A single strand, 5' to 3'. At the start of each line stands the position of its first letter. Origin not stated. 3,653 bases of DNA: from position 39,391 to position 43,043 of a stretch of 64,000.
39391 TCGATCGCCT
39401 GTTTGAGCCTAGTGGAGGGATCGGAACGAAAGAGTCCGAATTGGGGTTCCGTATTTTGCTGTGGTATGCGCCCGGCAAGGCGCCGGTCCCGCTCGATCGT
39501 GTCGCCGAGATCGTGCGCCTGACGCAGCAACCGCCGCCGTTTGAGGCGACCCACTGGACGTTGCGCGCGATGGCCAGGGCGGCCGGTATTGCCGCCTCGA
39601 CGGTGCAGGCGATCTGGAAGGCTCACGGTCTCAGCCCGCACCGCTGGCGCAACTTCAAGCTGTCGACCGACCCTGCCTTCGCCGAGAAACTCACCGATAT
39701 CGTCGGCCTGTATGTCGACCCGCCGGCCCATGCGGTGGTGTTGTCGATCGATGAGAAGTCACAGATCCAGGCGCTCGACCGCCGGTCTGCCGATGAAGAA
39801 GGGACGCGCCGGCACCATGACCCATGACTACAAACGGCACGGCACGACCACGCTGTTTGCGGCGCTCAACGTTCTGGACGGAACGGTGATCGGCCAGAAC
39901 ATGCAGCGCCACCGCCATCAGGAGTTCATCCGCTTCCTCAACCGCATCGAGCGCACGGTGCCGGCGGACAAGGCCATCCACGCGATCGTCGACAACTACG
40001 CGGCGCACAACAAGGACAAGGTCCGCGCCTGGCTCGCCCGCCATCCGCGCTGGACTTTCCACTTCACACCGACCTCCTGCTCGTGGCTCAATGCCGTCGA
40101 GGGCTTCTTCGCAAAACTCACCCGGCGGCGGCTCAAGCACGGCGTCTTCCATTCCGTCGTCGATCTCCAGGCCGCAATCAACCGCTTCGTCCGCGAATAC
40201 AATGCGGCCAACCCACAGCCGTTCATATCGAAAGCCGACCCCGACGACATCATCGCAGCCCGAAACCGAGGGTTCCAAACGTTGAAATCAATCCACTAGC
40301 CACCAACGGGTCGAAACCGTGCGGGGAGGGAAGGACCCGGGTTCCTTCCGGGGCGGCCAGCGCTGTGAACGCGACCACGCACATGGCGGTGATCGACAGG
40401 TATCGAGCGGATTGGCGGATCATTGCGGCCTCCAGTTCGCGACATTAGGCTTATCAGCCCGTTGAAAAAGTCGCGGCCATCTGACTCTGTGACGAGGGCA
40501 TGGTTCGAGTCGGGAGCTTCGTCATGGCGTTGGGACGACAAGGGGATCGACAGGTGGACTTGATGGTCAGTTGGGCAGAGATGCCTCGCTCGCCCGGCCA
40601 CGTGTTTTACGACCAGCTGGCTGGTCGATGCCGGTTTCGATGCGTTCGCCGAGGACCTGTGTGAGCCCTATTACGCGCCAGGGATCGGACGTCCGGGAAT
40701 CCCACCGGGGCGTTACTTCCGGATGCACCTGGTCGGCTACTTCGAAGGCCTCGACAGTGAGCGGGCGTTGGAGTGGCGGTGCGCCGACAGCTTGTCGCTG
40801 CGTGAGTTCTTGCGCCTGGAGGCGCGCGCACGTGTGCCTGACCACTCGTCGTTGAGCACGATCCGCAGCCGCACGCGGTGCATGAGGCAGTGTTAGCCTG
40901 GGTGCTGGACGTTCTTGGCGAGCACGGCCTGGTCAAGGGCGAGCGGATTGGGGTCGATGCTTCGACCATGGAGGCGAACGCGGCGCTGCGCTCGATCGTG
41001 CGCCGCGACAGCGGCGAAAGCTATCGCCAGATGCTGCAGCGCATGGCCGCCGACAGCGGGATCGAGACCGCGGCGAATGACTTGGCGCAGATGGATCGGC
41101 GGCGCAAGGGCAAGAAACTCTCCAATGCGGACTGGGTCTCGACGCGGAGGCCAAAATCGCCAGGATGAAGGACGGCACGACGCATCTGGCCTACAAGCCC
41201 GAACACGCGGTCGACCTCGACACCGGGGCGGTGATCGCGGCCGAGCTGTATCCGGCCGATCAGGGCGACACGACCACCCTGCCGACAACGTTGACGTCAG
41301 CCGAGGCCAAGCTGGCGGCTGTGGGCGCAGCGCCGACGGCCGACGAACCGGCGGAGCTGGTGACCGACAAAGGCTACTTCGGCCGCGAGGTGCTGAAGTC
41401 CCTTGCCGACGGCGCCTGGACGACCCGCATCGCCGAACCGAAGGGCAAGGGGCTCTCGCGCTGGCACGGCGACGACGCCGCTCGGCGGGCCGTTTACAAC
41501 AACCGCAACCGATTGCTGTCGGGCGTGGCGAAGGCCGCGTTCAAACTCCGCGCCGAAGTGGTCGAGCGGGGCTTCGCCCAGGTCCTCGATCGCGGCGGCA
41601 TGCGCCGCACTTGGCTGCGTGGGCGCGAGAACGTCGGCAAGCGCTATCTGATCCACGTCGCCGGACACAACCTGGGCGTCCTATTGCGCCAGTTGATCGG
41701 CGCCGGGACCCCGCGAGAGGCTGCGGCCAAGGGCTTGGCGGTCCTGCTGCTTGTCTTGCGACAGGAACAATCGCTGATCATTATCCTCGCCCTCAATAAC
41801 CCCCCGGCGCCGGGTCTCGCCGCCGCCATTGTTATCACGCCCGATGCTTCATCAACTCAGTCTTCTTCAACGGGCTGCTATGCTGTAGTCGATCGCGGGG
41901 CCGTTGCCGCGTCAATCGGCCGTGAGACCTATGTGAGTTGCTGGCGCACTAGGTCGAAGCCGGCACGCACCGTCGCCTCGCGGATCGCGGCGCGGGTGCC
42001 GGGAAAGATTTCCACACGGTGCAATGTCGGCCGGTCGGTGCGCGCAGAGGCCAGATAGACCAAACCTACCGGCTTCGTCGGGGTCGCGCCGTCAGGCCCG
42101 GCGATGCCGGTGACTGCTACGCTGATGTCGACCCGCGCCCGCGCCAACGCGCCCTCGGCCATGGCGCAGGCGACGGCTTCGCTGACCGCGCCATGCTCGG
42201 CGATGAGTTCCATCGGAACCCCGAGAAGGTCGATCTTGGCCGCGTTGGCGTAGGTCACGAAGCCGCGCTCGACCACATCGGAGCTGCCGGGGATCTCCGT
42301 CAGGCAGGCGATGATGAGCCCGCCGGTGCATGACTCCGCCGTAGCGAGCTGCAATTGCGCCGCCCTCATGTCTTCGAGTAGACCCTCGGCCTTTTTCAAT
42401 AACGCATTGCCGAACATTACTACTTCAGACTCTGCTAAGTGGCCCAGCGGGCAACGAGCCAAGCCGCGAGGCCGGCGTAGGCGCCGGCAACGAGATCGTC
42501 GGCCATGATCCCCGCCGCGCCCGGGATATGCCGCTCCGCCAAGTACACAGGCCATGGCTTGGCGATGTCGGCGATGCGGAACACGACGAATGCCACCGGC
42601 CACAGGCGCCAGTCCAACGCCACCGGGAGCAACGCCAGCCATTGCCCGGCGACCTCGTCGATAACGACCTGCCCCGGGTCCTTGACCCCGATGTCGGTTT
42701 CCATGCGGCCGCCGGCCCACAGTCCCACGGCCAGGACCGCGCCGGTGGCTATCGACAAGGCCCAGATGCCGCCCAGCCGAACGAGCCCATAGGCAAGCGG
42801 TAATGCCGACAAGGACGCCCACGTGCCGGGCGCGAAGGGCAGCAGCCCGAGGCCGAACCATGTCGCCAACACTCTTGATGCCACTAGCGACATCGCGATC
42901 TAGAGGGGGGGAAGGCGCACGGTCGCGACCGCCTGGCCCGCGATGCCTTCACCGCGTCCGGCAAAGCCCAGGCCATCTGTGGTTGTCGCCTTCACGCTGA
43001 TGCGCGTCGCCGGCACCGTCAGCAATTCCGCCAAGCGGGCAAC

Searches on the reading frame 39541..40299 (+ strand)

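Call 39: search_protein_families(library=pfam, proteins=[window:39541-40299:+], max_evalue=0.001)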
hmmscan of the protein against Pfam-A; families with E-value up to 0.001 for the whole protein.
window:39541-40299:+ (252 aa): 1 family
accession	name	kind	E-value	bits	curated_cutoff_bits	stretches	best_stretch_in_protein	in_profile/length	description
PF13358.12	DDE_3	-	7.9e-18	65.1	28.6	1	83-209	19-145/146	DDE superfamily endonuclease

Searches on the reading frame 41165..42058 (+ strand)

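Call 39: search_protein_families(library=pfam, proteins=[window:41165-42058:+], max_evalue=0.001)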
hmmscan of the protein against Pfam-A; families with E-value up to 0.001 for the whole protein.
window:41165-42058:+ (297 aa): 2 families
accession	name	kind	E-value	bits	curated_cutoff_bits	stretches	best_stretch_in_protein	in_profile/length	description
PF01609.27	DDE_Tnp_1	-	4.8e-09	36.7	23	1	4-163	30-193/200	Transposase DDE domain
PF13751.12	DDE_Tnp_1_6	-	1.4e-05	25.8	25.1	1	108-173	59-124/125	Transposase DDE domain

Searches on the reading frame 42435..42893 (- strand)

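Call 39: search_protein_families(library=pfam, proteins=[window:42435-42893:-], max_evalue=0.001)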
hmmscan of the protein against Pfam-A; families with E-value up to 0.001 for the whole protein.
window:42435-42893:- (152 aa): 1 family
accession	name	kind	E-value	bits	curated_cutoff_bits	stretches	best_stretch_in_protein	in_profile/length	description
PF04608.18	PgpA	-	2.6e-40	138.1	28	1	8-147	1-140/141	Phosphatidylglycerophosphatase A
